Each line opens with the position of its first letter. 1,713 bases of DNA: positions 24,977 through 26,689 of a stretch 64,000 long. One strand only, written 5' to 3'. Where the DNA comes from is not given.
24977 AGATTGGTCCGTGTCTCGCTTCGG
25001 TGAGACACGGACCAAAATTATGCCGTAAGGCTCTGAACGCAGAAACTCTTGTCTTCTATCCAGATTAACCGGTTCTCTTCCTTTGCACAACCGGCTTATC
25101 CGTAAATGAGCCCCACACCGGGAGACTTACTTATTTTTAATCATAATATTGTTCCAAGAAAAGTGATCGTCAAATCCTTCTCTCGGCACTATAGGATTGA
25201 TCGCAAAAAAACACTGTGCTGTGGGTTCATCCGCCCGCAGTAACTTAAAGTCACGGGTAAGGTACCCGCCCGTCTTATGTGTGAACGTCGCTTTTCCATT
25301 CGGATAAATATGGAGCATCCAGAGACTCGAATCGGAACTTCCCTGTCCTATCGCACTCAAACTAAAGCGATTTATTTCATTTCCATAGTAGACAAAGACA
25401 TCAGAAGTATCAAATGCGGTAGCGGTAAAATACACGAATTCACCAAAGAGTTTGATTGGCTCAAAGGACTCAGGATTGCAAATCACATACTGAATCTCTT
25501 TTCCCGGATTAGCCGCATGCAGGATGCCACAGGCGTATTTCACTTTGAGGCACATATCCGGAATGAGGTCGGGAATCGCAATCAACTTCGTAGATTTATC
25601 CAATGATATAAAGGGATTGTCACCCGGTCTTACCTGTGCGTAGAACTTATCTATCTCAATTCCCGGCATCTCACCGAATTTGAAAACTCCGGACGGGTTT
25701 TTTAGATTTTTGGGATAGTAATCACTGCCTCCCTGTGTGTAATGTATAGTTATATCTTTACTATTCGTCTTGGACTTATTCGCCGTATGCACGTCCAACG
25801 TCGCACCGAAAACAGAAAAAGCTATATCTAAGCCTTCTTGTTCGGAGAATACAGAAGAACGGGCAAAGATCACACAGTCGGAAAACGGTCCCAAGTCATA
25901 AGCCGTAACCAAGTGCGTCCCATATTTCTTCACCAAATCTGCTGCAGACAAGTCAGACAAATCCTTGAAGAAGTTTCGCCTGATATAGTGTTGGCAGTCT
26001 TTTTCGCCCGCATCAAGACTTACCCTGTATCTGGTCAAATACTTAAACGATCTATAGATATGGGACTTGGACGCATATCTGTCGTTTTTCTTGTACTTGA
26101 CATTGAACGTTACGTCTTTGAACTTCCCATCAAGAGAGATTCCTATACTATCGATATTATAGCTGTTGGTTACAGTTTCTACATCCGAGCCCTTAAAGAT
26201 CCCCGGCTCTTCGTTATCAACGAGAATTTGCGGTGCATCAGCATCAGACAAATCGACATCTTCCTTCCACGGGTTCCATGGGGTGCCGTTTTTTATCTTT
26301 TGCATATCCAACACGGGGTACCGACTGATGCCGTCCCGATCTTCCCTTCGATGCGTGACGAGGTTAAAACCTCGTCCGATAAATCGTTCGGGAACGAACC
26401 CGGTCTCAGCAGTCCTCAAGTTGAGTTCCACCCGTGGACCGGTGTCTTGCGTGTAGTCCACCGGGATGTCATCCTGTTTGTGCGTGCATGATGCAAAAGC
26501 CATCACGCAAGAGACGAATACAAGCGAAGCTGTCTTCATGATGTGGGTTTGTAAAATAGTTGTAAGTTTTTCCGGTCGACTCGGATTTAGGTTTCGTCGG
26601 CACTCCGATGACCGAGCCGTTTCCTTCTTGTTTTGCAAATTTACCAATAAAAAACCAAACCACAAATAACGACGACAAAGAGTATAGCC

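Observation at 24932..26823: Low-GC single-gene islet encoding a MACPF-like lipoprotein, bracketed by 90-bp direct repeats that duplicate the EamA gene 3' end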

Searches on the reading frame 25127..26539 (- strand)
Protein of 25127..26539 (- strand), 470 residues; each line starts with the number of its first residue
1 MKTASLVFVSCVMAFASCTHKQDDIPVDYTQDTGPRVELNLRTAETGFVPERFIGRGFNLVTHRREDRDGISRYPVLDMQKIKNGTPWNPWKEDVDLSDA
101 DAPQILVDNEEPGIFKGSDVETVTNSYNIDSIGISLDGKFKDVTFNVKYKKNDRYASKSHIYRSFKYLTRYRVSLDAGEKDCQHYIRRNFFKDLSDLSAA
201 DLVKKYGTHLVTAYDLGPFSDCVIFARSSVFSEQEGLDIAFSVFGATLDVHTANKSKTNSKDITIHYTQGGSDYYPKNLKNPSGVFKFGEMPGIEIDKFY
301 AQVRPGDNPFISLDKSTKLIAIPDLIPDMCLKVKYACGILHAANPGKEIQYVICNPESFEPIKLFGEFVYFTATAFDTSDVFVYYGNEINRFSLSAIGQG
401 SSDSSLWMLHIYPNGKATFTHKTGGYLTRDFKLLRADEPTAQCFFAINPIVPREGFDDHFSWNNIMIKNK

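Call 6: search_protein_families(library=pfam, proteins=[window:25127-26539:-], max_evalue=1)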
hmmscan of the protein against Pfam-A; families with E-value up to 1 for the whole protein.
window:25127-26539:- (470 aa): 3 families
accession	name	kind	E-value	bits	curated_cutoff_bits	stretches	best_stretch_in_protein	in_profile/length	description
PF06268.19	Fascin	-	0.0036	17.9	23.1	1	384-447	4-68/108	Fascin domain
PF01823.24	MACPF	-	0.012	16.2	21.5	1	145-218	5-87/214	MAC/Perforin domain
PF05951.18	Peptidase_M15_2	-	0.14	12.3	27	1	145-278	20-138/153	Bacterial protein of unknown function (DUF882)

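Call 8: search_solved_structures(query=window:25127-26539:-, max_evalue=1, show_alignments=2)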
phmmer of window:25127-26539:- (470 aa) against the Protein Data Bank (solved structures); distinct sequences matched with E-value up to 1: 5.
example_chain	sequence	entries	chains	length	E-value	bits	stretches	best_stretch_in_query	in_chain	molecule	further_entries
4fmv_A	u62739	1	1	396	0.029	16.4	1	348-414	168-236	Glucuronoarabinoxylan endo-1,4-beta-xylanase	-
3u0f_A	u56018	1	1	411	0.2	13.7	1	36-122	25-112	Beta-ketoacyl synthase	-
3lrf_A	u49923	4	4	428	0.21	13.6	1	36-122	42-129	Beta-ketoacyl synthase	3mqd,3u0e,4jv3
5k77_A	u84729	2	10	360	0.33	12.9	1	343-419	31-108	RNA lariat debranching enzyme, putative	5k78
3fd2_A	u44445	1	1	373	0.34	12.9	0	317-350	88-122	Site-specific DNA endonuclease I-MsoI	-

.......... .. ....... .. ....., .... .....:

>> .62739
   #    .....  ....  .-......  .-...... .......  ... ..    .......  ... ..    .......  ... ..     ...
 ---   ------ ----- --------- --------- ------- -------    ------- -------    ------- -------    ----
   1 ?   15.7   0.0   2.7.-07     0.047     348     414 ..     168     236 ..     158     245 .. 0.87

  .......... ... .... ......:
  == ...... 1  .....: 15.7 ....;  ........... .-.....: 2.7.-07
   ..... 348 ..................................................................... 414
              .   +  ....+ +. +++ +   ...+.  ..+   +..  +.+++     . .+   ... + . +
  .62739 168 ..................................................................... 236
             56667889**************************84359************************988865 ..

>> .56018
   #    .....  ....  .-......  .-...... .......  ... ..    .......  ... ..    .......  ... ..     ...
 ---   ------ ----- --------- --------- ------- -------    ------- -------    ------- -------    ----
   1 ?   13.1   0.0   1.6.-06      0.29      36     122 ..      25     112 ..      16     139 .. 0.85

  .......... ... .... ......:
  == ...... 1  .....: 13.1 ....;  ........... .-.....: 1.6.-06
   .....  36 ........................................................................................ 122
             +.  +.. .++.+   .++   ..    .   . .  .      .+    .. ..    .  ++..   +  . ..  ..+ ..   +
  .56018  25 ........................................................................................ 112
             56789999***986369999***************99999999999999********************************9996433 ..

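Call 9: find_homologous_proteins(query=window:25127-26539:-, max_evalue=0.001)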
Query window:25127-26539:- (470 aa): 23 proteins with E <= 0.001 among 6554 candidates.
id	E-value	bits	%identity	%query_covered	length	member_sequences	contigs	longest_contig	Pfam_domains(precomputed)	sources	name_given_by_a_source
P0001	0.0e+0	1044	95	100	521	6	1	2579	-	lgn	-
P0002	1.3e-155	537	52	99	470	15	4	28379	-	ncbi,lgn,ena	-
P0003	9.8e-147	508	50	99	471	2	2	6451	-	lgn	-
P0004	3.4e-143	496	51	92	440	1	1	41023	-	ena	-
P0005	1.2e-77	280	34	99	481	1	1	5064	-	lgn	-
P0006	2.1e-69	253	34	97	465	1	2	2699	-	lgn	-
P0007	5.0e-69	251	33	98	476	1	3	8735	-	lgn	-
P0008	3.7e-57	212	31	95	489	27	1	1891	-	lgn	-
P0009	3.1e-54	203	33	98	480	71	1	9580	-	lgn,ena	-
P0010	7.6e-54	201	30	92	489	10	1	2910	-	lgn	-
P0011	1.6e-53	200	33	94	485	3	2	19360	-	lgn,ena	-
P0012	7.3e-53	198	33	94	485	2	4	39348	-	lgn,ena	-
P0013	1.5e-50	191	33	86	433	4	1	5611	-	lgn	-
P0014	4.1e-50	189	31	98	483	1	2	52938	-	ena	-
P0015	5.2e-50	189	32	94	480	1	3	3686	-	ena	-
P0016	5.2e-50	189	32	94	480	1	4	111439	-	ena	-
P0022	3.7e-24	104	25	95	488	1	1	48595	-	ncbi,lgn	-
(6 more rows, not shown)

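Call 13: find_encoding_contigs(protein=window:25127-26539:-, flank=6000, max_places=8)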
Protein window:25127-26539:- (470 aa): 3 contigs read that carry it; 2 places shown.
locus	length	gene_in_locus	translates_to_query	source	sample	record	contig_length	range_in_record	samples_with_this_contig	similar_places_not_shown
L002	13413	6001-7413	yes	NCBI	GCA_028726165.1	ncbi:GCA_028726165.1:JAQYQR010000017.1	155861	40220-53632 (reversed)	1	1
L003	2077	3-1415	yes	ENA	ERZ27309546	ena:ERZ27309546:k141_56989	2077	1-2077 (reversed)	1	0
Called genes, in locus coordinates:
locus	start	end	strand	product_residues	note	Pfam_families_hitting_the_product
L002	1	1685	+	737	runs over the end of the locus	PF13505:OMP_b-brl (weak)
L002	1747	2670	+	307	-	PF00691:OmpA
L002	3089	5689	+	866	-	PF02861:Clp_N, PF23569:NBD_SMAX1, PF00004:AAA, PF17871:AAA_lid_9, PF07724:AAA_2, PF00004:AAA, PF07728:AAA_5, PF10431:ClpB_D2-small, +9 more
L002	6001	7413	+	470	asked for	-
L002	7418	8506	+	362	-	-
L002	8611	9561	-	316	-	PF00892:EamA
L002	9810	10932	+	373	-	PF03462:PCRF, PF00472:RF-1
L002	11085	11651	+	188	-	PF08207:EFP_N, PF01132:EFP, PF09285:Elong-fact-P_C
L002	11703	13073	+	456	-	PF00890:FAD_binding_2 (faint), PF01134:GIDA (weak), PF01262:AlaDh_PNT_C (faint), PF07992:Pyr_redox_2, PF12831:FAD_oxidored (weak), PF13738:Pyr_redox_3, PF00070:Pyr_redox, PF02852:Pyr_redox_dim, +3 more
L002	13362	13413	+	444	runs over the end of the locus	PF02550:AcetylCoA_hydro, PF13336:AcetylCoA_hyd_C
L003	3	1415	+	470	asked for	?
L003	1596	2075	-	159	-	?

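Call 22: search_protein_families(library=pfam, proteins=[L002:7418-8506:+], max_evalue=1)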
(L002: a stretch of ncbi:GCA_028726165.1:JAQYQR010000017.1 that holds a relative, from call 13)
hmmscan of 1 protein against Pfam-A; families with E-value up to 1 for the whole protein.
L002:7418-8506:+ (362 aa): 2 families
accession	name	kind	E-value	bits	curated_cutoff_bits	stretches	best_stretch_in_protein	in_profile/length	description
PF16140.10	DUF4848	-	0.011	15.8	22.8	1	145-258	95-213/216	Domain of unknown function (DUF4848)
PF16113.10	ECH_2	-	0.12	12.3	27.2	1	48-100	31-82/335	Enoyl-CoA hydratase/isomerase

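Call 23: find_encoding_contigs(protein=P0002, flank=8000, max_places=4)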
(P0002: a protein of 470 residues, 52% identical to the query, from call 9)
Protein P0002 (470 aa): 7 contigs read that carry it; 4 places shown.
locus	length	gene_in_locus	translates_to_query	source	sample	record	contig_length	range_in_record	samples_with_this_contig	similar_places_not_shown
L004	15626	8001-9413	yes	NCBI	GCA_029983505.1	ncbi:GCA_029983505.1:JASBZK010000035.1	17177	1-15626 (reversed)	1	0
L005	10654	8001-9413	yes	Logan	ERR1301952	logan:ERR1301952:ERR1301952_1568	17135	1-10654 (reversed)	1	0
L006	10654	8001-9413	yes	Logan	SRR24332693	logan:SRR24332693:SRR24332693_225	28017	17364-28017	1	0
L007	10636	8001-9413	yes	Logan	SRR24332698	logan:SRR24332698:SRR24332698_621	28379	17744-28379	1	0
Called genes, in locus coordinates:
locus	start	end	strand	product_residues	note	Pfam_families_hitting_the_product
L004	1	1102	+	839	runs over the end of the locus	PF09586:YfhO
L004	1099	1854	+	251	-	PF03099:BPL_LplA_LipB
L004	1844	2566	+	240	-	PF05430:Methyltransf_30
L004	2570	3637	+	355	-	PF00365:PFK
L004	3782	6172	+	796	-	PF00686:CBM_20, PF02446:Glyco_hydro_77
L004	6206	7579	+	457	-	PF00884:Sulfatase, PF01663:Phosphodiest, PF16347:SGSH_C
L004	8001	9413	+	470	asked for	-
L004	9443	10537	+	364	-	-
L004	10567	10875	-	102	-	-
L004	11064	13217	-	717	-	PF01642:MM_CoA_mutase, PF02310:B12-binding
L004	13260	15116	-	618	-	PF01642:MM_CoA_mutase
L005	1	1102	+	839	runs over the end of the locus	PF09586:YfhO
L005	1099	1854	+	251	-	PF03099:BPL_LplA_LipB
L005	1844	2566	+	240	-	PF05430:Methyltransf_30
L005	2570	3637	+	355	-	PF00365:PFK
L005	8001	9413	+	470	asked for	-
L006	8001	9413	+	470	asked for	-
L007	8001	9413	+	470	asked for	-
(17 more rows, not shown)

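Call 24: find_encoding_contigs(protein=P0004, flank=8000, max_places=3)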
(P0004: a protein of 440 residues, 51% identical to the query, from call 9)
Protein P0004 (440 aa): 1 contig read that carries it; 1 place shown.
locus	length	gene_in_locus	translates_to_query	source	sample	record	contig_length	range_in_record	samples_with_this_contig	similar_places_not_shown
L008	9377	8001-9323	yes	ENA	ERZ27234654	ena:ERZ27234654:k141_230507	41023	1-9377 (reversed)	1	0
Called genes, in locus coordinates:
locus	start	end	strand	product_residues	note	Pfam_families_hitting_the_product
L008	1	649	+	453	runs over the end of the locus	-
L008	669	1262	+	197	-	-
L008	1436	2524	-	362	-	PF00717:Peptidase_S24 (weak)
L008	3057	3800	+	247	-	PF02405:MlaE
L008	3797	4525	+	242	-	PF00005:ABC_tran, PF13304:AAA_21 (faint)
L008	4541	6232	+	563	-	PF00749:tRNA-synt_1c, PF03950:tRNA-synt_1c_C, PF20974:tRNA-synt_1c_C2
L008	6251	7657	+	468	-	PF13145:Rotamase_2 (weak), PF00639:Rotamase, PF13616:Rotamase_3, PF00639:Rotamase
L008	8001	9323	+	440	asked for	-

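Call 25: find_encoding_contigs(protein=P0016, flank=8000, max_places=3)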
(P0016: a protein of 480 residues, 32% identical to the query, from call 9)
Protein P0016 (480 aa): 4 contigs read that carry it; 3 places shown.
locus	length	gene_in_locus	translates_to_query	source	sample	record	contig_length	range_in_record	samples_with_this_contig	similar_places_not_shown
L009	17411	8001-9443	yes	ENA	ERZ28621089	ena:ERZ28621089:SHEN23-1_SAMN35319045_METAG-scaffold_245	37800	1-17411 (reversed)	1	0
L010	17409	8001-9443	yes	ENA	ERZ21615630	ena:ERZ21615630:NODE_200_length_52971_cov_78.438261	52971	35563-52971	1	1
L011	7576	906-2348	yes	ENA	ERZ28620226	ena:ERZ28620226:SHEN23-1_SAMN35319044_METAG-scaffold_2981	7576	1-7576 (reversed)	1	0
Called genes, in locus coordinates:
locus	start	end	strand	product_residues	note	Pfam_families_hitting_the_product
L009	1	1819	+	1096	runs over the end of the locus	PF11028:TMEM260_N, PF28497:DUF8416, PF28495:TMEM260_2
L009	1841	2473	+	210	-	PF01522:Polysacc_deac_1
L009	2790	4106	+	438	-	PF00919:UPF0004, PF04055:Radical_SAM, PF01938:TRAM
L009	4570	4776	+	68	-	-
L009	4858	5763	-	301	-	PF02899:Phage_int_SAM_1, PF00589:Phage_integrase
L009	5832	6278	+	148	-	PF01220:DHquinase_II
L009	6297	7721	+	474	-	PF00224:PK, PF02887:PK_C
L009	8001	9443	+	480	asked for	-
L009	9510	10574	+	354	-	-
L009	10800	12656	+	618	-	PF00664:ABC_membrane, PF00005:ABC_tran, PF02463:SMC_N (weak)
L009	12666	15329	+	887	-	PF02861:Clp_N, PF00158:Sigma54_activat (weak), PF00004:AAA, PF07724:AAA_2, PF07728:AAA_5, PF10431:ClpB_D2-small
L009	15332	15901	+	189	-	PF04542:Sigma70_r2, PF08281:Sigma70_r4_2, PF04545:Sigma70_r4 (weak)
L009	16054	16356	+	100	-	-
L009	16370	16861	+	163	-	-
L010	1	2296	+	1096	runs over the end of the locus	PF11028:TMEM260_N, PF28497:DUF8416, PF28495:TMEM260_2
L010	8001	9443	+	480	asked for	-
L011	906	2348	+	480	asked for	-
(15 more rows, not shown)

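Call 27: predict_structure(alignment_id=A1)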
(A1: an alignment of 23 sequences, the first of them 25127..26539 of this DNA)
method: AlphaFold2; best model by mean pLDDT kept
length: 470 residues; sequences in the alignment: 23
mean_pLDDT: 80.0   pTM: 0.81
mean pLDDT of the five models: 80.0, 77.2, 76.5, 75.7, 73.8
residues with pLDDT >= 90: 176; 70-90: 199; 50-70: 42; < 50: 53
segments of 3 or more residues with pLDDT < 50: 1-32, 116-123, 283-291
pLDDT, mean of each block of 10 residues (from residue 1): 32 30 30 66 79 92 87 95 91 78 87 47 57 72 75 63 84 88 93 95 96 91 87 87 81 84 87 80 46 77 89 76 92 94 89 93 92 91 85 85 90 94 90 90 94 72 82
secondary structure, 60 per line:
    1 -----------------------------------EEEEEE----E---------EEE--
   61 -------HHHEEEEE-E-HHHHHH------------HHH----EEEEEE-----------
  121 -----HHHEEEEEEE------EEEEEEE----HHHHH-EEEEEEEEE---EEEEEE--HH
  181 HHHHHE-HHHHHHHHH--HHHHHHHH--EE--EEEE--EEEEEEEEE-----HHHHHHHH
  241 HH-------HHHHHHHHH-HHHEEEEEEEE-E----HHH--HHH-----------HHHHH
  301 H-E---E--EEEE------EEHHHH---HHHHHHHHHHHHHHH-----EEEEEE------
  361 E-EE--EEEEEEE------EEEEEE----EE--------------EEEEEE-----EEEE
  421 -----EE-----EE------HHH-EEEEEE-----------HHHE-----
elements in order: E36-41 E56-58 E71-75 H79-84 E104-109 E129-135 E142-148 H153-157 E159-167 E171-176 H179-185 H188-196 H199-206 E213-216 E219-227 H233-242 H250-258 E263-270 H296-301 E310-313 H322-325 H329-343 E349-354 E367-373 E380-385 E406-411 E417-420 E445-450

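Call 31: fold_search(model_id=the predicted structure, library=pdb)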
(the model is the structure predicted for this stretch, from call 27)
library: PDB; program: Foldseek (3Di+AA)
matches with E <= 10: 279; with E <= 0.001: 47
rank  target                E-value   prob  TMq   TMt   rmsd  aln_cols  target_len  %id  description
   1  2qp2                  6.0e-10  1.00  0.34  0.33  16.8       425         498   12  Structure of a MACPF/perforin-like protein (released 2007-09-04)
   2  8b6u                  8.8e-10  1.00  0.36  0.35  20.2       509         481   11  Mpf2Ba1 monomer (released 2023-05-31)
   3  6fbm_A                2.9e-09  1.00  0.38  0.35  23.5       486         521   12  Crystal structure of GNIP1Aa from Chromobacterium piscinae (released 2019-01-30)
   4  8b6v_A                5.7e-09  1.00  0.36  0.37  11.5       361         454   12  Mp2Ba1 pre-pore (released 2023-05-31)
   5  3kk7_B                1.1e-08  1.00  0.37  0.35  14.8       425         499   14  Crystal structure of Putative cell invasion protein with MAC/Perforin domain (NP_812351.1) from BACTERIODES THETAIOTAO (released 2009-11-24)
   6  3kk7_A                4.4e-08  1.00  0.37  0.35  14.7       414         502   13  Crystal structure of Putative cell invasion protein with MAC/Perforin domain (NP_812351.1) from BACTERIODES THETAIOTAO (released 2009-11-24)
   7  4ov8                  1.0e-06  1.00  0.29  0.29  14.7       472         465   10  Crystal Structure of the TMH1-lock mutant of the mature form of pleurotolysin B (released 2015-02-18)
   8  4oej                  1.2e-06  1.00  0.28  0.28  15.1       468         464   11  Structure of membrane binding protein pleurotolysin B from Pleurotus ostreatus (released 2015-02-18)
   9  5j67_A                2.5e-06  1.00  0.26  0.22  16.6       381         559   13  Structure of Astrotactin-2, a conserved vertebrate-specific and perforin-like membrane protein involved in neuronal de (released 2016-05-25)
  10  5j67_C                2.5e-06  1.00  0.25  0.22  16.3       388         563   12  Structure of Astrotactin-2, a conserved vertebrate-specific and perforin-like membrane protein involved in neuronal de (released 2016-05-25)
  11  5own_B                3.2e-06  1.00  0.32  0.49   7.8       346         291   12  Structure of TgPLP1 MACPF domain (released 2018-04-11)
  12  5j67_D                3.4e-06  1.00  0.25  0.22  16.3       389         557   12  Structure of Astrotactin-2, a conserved vertebrate-specific and perforin-like membrane protein involved in neuronal de (released 2016-05-25)
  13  5j67_B                3.4e-06  1.00  0.25  0.22  16.5       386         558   12  Structure of Astrotactin-2, a conserved vertebrate-specific and perforin-like membrane protein involved in neuronal de (released 2016-05-25)
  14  5own_A                4.2e-06  1.00  0.29  0.43   9.4       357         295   11  Structure of TgPLP1 MACPF domain (released 2018-04-11)
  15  6u2l_A                4.5e-06  1.00  0.31  0.25  12.4       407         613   11  EM structure of MPEG-1 (L425K, beta conformation) soluble pre-pore complex (released 2019-09-25)
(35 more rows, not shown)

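Call 36: search_solved_structures(query=A1, max_evalue=1, show_alignments=2)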
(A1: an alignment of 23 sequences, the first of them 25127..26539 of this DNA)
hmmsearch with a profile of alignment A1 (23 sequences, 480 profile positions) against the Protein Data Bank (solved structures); distinct sequences matched with E-value up to 1: 2.
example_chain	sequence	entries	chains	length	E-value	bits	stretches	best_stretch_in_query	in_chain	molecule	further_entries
6fbm_A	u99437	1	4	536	0.11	14.3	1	114-240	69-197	Gram-negative insecticidal protein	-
3nsj_A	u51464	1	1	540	0.45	12.3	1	201-222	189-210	Perforin-1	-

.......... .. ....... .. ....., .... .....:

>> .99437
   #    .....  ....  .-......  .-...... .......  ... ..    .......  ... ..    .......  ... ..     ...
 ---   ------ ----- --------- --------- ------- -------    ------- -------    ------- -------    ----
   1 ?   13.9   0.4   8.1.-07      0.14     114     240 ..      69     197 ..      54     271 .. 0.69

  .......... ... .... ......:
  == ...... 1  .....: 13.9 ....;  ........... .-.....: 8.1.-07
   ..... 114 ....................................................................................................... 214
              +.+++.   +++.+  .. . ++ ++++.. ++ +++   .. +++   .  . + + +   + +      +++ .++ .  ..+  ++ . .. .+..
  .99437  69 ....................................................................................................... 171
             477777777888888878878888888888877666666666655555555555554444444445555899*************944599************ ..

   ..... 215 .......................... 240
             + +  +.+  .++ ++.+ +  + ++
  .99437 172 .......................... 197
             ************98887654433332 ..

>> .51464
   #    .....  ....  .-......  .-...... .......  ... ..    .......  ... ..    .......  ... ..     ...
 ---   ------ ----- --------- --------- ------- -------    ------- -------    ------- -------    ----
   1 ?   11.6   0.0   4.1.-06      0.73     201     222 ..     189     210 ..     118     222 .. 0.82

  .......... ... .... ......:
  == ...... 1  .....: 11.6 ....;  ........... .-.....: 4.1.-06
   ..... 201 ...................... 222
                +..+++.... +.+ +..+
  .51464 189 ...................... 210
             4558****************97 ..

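Call 38: find_related_loci(query=A1, collection=viral_contigs, flank=8000)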
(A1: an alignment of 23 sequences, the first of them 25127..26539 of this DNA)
Query A1 (470 aa) in viral_contigs; peptide patterns used: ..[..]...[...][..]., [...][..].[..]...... (x = any residue, [..] = any of these).
92 stretches matched a pattern, but none encodes a relative of the query by tblastn (E <= 1e-3).

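Call 39: find_encoding_contigs(protein=P0001, flank=6000, max_places=4)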
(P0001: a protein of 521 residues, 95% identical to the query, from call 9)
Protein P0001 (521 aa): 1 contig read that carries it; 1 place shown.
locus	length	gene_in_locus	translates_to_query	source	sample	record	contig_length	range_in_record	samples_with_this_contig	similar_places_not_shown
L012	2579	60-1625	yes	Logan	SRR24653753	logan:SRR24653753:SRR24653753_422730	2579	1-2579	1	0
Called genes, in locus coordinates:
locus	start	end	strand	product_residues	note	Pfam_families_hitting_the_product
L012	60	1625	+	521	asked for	-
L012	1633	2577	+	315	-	?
